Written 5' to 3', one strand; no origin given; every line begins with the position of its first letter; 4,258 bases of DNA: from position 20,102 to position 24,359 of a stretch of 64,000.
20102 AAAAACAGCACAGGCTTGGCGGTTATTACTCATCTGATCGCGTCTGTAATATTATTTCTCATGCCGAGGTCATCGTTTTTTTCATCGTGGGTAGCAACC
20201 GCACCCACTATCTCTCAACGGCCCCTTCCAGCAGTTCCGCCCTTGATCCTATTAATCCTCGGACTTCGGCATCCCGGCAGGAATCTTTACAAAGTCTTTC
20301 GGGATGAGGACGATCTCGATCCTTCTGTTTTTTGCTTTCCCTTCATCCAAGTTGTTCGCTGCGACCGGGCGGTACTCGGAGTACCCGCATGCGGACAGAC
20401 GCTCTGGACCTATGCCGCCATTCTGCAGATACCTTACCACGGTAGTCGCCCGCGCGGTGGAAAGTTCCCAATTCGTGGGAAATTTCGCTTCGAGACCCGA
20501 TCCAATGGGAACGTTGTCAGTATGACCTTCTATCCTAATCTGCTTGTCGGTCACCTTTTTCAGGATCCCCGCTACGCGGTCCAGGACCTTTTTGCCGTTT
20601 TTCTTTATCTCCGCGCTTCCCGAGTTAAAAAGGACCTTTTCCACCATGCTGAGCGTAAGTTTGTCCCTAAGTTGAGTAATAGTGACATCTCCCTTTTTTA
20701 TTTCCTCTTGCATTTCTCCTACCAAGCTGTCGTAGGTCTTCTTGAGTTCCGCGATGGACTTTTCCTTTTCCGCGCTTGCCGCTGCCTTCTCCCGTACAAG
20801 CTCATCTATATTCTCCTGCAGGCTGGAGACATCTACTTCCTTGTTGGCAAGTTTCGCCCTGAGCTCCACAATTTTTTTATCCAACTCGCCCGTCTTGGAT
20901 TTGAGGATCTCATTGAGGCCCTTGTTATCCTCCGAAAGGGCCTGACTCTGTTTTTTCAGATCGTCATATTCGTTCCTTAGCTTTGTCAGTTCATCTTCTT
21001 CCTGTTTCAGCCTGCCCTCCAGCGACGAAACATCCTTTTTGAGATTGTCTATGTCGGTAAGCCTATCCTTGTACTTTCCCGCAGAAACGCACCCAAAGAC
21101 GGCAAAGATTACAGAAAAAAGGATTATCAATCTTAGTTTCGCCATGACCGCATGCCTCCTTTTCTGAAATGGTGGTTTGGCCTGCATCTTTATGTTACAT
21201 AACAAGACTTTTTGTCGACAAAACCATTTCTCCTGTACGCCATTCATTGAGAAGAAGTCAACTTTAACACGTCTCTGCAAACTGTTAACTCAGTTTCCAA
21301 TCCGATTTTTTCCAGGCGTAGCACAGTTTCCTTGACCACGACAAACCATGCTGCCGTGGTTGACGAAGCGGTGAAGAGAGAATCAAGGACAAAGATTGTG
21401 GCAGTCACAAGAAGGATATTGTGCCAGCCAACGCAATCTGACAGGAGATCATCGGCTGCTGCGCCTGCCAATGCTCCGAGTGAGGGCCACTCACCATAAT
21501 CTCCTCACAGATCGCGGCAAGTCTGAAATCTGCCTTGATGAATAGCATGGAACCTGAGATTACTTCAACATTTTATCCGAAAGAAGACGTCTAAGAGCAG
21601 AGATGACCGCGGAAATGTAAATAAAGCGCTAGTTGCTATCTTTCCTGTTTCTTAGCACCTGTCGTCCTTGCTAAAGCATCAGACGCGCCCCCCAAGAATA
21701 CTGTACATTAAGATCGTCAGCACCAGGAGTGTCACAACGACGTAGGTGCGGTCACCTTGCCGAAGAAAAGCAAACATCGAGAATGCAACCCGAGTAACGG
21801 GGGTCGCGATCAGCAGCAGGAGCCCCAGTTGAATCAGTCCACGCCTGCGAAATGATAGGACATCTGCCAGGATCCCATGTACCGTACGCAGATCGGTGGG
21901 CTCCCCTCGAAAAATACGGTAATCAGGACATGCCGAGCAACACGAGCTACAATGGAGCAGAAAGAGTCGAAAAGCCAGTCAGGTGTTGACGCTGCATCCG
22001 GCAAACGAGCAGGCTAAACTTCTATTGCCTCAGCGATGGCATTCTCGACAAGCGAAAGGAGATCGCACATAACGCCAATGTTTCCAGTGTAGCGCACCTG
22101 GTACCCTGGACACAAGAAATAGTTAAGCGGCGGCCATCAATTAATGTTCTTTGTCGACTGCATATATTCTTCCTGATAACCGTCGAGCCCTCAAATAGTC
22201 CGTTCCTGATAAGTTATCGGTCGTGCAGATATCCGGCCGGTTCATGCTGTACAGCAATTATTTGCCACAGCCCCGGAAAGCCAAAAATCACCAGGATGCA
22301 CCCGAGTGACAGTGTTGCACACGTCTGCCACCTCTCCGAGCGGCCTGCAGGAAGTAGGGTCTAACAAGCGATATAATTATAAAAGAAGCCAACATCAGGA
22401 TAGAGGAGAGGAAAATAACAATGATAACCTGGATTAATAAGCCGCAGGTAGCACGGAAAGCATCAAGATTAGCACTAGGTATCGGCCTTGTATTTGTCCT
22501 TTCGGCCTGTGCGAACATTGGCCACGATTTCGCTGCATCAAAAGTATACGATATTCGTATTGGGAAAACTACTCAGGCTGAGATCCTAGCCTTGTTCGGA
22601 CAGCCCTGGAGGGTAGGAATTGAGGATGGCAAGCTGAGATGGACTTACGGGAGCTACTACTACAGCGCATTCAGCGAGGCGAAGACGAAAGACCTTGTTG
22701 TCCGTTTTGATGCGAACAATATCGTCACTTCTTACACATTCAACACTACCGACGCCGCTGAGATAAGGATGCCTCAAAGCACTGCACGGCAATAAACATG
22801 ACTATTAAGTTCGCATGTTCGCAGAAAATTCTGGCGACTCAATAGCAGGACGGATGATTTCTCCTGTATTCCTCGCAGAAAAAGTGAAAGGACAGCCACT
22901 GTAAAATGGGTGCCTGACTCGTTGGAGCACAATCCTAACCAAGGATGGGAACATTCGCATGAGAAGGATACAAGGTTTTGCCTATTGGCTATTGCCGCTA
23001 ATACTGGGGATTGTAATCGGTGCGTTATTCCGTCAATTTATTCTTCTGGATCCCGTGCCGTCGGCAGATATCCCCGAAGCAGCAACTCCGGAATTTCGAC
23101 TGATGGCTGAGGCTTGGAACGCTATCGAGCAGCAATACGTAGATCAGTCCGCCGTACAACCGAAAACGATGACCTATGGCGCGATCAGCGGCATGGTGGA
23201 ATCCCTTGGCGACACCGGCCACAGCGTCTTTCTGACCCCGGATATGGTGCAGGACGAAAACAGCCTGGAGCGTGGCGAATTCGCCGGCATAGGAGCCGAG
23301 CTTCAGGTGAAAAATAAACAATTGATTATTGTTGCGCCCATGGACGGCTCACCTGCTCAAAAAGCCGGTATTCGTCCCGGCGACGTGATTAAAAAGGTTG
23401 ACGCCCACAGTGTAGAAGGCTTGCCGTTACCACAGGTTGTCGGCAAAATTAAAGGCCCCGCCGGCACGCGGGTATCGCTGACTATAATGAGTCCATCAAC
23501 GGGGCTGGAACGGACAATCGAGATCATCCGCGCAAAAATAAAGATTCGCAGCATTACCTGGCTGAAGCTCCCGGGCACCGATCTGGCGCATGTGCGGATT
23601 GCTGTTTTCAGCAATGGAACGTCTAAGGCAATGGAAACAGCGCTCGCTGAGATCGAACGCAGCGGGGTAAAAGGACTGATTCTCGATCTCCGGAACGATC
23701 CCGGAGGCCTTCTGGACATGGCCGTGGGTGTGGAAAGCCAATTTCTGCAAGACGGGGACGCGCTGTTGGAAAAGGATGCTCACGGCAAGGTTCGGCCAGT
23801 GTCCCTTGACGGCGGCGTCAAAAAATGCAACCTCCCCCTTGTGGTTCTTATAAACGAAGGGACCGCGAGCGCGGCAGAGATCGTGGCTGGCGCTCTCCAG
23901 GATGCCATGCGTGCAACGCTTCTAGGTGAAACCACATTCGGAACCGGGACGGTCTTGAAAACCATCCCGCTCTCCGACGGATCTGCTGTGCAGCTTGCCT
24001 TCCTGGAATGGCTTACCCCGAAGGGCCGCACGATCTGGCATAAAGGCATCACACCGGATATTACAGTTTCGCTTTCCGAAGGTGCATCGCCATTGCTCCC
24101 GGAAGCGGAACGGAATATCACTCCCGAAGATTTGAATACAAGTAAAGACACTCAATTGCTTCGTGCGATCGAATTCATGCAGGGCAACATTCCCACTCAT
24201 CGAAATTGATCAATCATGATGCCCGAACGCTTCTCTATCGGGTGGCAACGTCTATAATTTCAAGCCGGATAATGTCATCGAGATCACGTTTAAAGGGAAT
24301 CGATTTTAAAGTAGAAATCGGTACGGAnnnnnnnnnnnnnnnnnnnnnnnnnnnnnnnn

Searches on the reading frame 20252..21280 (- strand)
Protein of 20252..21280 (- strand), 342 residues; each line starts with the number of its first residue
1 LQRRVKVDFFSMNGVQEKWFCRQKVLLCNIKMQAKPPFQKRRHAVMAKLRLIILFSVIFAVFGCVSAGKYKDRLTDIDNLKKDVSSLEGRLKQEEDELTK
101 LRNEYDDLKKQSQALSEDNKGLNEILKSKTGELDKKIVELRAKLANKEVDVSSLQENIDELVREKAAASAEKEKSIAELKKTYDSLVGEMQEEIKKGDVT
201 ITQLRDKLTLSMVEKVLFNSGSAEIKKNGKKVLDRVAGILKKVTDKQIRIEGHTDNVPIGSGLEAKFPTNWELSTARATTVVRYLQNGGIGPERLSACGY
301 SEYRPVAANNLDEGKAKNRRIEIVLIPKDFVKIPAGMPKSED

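Call 9: search_protein_families(library=pfam, proteins=[window:20252-21280:-], max_evalue=0.001)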
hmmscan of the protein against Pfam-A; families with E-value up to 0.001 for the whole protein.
window:20252-21280:- (342 aa): 4 families
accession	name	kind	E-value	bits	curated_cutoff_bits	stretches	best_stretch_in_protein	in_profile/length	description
PF00691.25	OmpA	-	5e-21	75.3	27.2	1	217-319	1-98/98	OmpA family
PF04356.17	DUF489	-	0.00064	20.2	26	0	87-195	34-142/192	Protein of unknown function (DUF489)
PF11559.13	ADIP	-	0.00093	19.7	34.3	0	77-112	96-131/151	Afadin- and alpha -actinin-Binding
PF04859.17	DUF641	-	0.00097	19.9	27.6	0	176-210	82-116/127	Plant protein of unknown function (DUF641)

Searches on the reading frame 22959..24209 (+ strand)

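Call 9: search_protein_families(library=pfam, proteins=[window:22959-24209:+], max_evalue=0.001)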
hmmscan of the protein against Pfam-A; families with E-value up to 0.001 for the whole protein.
window:22959-24209:+ (416 aa): 5 families
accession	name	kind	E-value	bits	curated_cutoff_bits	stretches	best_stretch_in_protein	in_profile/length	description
PF03572.23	Peptidase_S41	-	8.1e-45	152.8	24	1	209-370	2-165/165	Peptidase family S41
PF17820.7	PDZ_6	-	6.8e-11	42.2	27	1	123-176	1-52/54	PDZ domain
PF00595.29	PDZ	-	1.3e-08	35.6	23.2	1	104-177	5-81/81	PDZ domain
PF13180.12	PDZ_2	-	1.6e-07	31.9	27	1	110-184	2-75/80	PDZ domain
PF22694.1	CtpB_N-like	-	3.8e-05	24.5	27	1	42-86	34-76/85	Activating protease CtpB N-terminal domain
